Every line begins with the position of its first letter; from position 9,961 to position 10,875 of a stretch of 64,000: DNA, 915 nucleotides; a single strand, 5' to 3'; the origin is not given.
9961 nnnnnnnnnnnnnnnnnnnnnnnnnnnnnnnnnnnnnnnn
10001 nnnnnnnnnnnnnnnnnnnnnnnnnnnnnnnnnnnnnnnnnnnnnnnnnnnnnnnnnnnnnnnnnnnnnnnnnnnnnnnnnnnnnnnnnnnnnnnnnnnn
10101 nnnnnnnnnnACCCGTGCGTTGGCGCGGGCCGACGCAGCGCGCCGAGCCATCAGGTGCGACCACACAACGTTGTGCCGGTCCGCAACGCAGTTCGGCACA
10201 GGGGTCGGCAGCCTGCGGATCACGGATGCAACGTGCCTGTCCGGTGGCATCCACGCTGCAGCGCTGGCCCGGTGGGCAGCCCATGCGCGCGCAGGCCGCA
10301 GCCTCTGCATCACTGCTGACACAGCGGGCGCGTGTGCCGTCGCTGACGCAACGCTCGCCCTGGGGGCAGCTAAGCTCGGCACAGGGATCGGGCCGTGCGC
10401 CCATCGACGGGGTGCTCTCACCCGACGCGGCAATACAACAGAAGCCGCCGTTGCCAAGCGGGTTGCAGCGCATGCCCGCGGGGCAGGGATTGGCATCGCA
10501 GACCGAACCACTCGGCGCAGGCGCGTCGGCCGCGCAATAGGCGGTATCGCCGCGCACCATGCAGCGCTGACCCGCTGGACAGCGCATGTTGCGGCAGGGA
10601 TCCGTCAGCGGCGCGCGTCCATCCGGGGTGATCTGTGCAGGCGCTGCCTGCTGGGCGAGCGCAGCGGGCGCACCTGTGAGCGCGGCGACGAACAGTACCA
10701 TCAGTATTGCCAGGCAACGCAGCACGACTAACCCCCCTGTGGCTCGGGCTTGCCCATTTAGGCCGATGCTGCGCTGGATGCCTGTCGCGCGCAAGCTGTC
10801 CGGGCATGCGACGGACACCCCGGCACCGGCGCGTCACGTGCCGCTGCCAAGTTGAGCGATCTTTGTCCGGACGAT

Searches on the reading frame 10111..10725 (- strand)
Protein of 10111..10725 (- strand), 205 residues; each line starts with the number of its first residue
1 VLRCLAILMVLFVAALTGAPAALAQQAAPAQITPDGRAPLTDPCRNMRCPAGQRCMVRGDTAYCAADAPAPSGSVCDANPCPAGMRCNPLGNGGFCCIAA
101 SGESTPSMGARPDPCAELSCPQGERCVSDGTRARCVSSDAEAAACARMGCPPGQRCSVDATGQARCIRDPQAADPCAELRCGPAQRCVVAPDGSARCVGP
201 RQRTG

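Call 3: search_protein_families(library=pfam, proteins=[window:10111-10725:-], max_evalue=0.1)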
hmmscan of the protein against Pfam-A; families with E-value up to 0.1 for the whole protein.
seq(205 aa): 1 family
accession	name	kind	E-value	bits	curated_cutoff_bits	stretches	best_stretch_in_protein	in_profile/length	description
PF12714.13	TILa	-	0.00019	21.9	27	0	120-166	10-54/55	TILa domain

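Call 4: search_protein_families(library=ncbifam, proteins=[window:10111-10725:-], max_evalue=0.1)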
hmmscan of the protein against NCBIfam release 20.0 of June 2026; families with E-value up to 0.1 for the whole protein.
seq(205 aa): 0 families

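Call 5: find_homologous_proteins(query=window:10111-10725:-, max_evalue=0.001)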
Query seq(205 aa): 555 candidates shared short words with the query, none scored E <= 0.001.

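Call 7: find_related_loci(query=window:10111-10725:-, collection=genome_contigs, flank=6000)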
Query seq(205 aa) (205 aa) in genome_contigs; peptide patterns used: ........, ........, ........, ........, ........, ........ (x = any residue, [..] = any of these).
315 stretches matched a pattern, but none encodes a relative of the query by tblastn (E <= 1e-3).

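Call 18: search_protein_representatives(protein=window:10111-10725:-)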
Query: 205 residues. Proteins with E-value up to 0.001 (for the whole library): 33; up to 1e-10: 9; up to 1e-30: 1. The best 33 are listed.
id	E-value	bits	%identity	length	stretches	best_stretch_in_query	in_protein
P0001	1.5e-32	129.4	29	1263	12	105-198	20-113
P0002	4.2e-29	118.1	47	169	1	10-168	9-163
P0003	9.8e-16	74.5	33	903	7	43-182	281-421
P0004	9.9e-16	74.5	32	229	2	117-199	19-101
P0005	1.2e-14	70.9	33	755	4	46-190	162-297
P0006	3.5e-14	69.4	33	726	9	42-200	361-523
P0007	7.8e-13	65.0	34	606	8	115-198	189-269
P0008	3.2e-12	63.0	35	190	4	144-198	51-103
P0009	3.9e-11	59.4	40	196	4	2-70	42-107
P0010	1.5e-08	51.0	44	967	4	36-188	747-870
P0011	1.5e-08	51.0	38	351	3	113-198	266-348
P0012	1.7e-08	50.8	40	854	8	62-95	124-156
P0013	3.1e-08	49.9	39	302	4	109-198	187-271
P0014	3.2e-08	49.9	38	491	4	47-169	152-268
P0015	5.0e-08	49.3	30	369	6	111-199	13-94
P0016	6.7e-08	48.9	41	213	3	108-198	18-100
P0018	3.5e-07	46.5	35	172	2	109-170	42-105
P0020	1.9e-06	44.2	38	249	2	42-168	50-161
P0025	1.6e-05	41.1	33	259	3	110-199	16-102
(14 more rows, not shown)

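Call 20: find_encoding_contigs(protein=P0002, flank=8000, max_places=8)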
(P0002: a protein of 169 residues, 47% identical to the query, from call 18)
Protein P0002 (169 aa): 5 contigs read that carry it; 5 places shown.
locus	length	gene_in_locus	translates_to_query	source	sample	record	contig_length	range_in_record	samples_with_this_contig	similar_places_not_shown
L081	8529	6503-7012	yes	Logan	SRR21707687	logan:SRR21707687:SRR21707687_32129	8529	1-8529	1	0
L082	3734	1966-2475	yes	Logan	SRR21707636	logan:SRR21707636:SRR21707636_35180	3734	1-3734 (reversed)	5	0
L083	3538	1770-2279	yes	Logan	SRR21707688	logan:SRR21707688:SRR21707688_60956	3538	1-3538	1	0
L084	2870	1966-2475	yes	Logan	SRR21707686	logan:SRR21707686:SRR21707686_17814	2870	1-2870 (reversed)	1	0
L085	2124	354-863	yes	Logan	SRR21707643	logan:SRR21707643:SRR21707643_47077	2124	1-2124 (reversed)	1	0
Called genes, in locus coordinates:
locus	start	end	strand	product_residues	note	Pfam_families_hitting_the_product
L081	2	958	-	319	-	?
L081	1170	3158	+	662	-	PF03544:TonB_C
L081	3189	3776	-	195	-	PF04203:Sortase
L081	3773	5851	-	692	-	PF13757:VIT_2, PF08487:VIT, PF00092:VWA, PF13519:VWA_2, PF13768:VWA_3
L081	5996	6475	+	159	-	PF04306:DUF456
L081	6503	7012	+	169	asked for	PF22955:EGF2_RECK (faint)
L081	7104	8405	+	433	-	PF09619:YscW, PF09864:MliC (weak), PF03724:META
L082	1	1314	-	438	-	?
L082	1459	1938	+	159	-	PF04306:DUF456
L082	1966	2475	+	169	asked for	PF22955:EGF2_RECK (faint)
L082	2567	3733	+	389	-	?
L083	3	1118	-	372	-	?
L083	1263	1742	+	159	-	PF04306:DUF456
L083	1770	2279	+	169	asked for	PF22955:EGF2_RECK (faint)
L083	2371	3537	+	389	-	?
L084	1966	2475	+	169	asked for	PF22955:EGF2_RECK (faint)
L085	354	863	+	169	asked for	PF22955:EGF2_RECK (faint)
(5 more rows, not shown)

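Call 21: search_protein_families(library=pfam, proteins=[P0001, P0002, P0003, P0004, P0005, P0006, P0009, P0016, P0010], max_evalue=0.01)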
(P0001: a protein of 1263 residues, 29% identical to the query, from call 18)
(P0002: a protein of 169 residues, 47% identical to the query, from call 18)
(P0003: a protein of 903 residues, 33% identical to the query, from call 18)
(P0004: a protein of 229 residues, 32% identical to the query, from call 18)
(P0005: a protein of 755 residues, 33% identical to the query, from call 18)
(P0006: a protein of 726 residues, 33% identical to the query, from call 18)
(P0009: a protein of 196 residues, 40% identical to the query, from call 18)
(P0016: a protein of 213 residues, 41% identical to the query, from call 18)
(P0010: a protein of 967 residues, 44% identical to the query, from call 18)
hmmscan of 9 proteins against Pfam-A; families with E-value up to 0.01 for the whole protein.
P0001 (1263 aa): 1 family
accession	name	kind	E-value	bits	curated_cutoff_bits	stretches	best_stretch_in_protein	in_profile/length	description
PF02427.23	PSI_PsaE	-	1.7e-05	24.8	27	0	352-375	14-37/60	Photosystem I reaction centre subunit IV / PsaE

P0002 (169 aa): 1 family
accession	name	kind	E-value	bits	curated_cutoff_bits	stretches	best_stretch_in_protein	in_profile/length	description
PF22955.1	EGF2_RECK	-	0.008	16.3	27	0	38-54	4-20/37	RECK-like, EGF-like 1 domain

P0003 (903 aa): 1 family
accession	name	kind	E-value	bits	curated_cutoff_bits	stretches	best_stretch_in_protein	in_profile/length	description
PF04562.17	Dicty_spore_N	-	9.4e-32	110.5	22.3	1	24-135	1-114/115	Dictyostelium spore coat protein, N terminus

P0004 (229 aa): 2 families
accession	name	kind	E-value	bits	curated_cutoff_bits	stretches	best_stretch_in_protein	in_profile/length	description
PF25454.1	zf-C3HC4_IRF-2BP1_2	-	5.7e-05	23.7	26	0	6-36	30-60/72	IRF-2BP1/2 C3HC4 zinc finger domain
PF25016.1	EGF_Pikachurin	-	0.0065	16.7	27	0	46-68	1-24/30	Pikachurin, EGF-like domain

P0005 (755 aa): 2 families
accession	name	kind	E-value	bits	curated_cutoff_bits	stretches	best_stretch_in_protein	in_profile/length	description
PF04562.17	Dicty_spore_N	-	3.3e-17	63.7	22.3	1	520-626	2-114/115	Dictyostelium spore coat protein, N terminus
PF09478.16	CBM49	-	0.00052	20.7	23.4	1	662-724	13-73/80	Carbohydrate binding domain CBM49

P0006 (726 aa): 1 family
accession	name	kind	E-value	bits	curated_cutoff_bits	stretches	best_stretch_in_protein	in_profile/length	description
PF04706.18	Dickkopf_N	-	6.7e-06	26.8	25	2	304-341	7-46/51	Dickkopf N-terminal cysteine-rich region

P0009 (196 aa): 1 family
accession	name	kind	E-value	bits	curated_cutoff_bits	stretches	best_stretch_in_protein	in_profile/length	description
PF25454.1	zf-C3HC4_IRF-2BP1_2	-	0.0023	18.6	26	0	81-95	41-55/72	IRF-2BP1/2 C3HC4 zinc finger domain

P0016 (213 aa): 1 family
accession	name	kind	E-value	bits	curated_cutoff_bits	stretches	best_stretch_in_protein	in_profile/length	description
PF12714.13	TILa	-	7.7e-06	26.4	27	0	77-99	32-54/55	TILa domain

P0010 (967 aa): 3 families
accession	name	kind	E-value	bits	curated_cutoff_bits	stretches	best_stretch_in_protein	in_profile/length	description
PF21286.3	CFAI_FIMAC_N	-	1.4e-07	31.4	27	0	834-852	3-21/21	Complement factor I, FIMAC N-terminal domain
PF04773.18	FecR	-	6.5e-06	27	24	1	69-175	1-96/97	FecR protein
PF09289.16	FOLN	-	0.0029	18.2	21.1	0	858-869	1-12/22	Follistatin/Osteonectin-like EGF domain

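Call 32: find_related_loci(query=A1, collection=metagenome_contigs, flank=8000)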
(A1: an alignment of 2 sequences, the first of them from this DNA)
Query A1 (205 aa) in metagenome_contigs; peptide patterns used: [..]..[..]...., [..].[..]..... (x = any residue, [..] = any of these).
215 stretches matched a pattern, but none encodes a relative of the query by tblastn (E <= 1e-3).

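Call 57: predict_structure(alignment_id=A1)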
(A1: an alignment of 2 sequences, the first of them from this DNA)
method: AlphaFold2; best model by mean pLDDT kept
length: 205 residues; sequences in the alignment: 2
mean_pLDDT: 69.3   pTM: 0.31
mean pLDDT of the five models: 69.3, 69.2, 68.0, 67.3, 66.2
residues with pLDDT >= 90: 0; 70-90: 114; 50-70: 55; < 50: 36
segments of 3 or more residues with pLDDT < 50: 19-24, 26-39, 69-73, 103-110
pLDDT, mean of each block of 10 residues (from residue 1): 63 56 45 45 73 75 66 60 73 68 45 75 83 82 85 82 81 73 84 81 54
secondary structure, 60 per line:
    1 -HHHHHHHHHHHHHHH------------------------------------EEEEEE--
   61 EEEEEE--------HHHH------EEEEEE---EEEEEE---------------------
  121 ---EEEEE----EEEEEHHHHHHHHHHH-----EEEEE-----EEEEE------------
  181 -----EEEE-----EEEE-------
elements in order: H2-16 E53-58 E61-66 H75-78 E85-90 E94-99 E124-128 E133-137 H138-148 E154-158 E164-168 E186-189 E195-198

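Call 60: fold_search(model_id=the predicted structure, library=pdb)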
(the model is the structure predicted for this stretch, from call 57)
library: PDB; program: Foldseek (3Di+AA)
matches with E <= 10: 122; with E <= 0.001: 2
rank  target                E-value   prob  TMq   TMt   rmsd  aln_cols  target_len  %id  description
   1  5fm9                  5.0e-04  0.98  0.17  0.21  12.4       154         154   21  human Notch 1, EGF 4-7 (released 2016-04-20)
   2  5fma_A                8.6e-04  0.97  0.17  0.21  12.9       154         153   21  human Notch 1, EGF 4-7 (released 2016-04-13)
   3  7q3n_U                1.6e-03  0.63  0.14  0.10  16.4       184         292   20  Cryo-EM of the complex between human uromodulin (UMOD)/Tamm-Horsfall protein (THP) and the FimH lectin domain from uro (released 2022-03-16)
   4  5fma_B                2.5e-03  0.94  0.18  0.22  13.2       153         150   20  human Notch 1, EGF 4-7 (released 2016-04-13)
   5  9oz8_B                4.9e-03  0.51  0.13  0.04  28.1       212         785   14  Cryo-EM structure of chicken NEL dimer bound with one human NICOL. (released 2026-02-25)
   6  6pog_B                8.4e-03  0.44  0.15  0.14  19.9       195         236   22  Crystal structure of the NELL2 EGF1-6-Robo3 FN1 complex (released 2020-05-06)
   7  10ft_B                1.4e-02  0.54  0.16  0.15  16.8       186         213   16  Cryo-EM structure of receptor tyrosine kinase ROS1 in complex with NELL2 (released 2026-02-25)
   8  6pol_B                2.3e-02  0.69  0.17  0.24  15.1       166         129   16  Crystal structure of the human NELL1 EGF1-3-Robo3 FN1 complex (released 2020-05-06)
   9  9oz8_C                4.0e-02  0.38  0.17  0.07  21.9       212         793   15  Cryo-EM structure of chicken NEL dimer bound with one human NICOL. (released 2026-02-25)
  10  9pgb_MODEL_1_A        4.3e-02  0.33  0.13  0.19  17.5       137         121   25  4-module Cysteine Rich Eggshell Membrane Protein (CREMP) (released 2025-12-31)
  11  2vj3                  5.4e-02  0.57  0.14  0.21  14.4       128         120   22  Human Notch-1 EGFs 11-13 (released 2008-07-29)
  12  4cud                  5.8e-02  0.63  0.14  0.23  12.3       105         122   23  Human Notch1 EGF domains 11-13 mutant fucosylated at T466 (released 2014-05-21)
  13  3hh2_D                5.8e-02  0.18  0.12  0.10  15.6       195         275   18  Crystal structure of the myostatin:follistatin 288 complex (released 2009-08-04)
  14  7alj_A                6.1e-02  0.60  0.14  0.22  12.4       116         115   22  Structure of Drosophila Notch EGF domains 11-13 (released 2021-08-04)
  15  2b0u_D                8.3e-02  0.33  0.15  0.11  15.5       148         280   15  The Structure of the Follistatin:Activin Complex (released 2005-10-11)
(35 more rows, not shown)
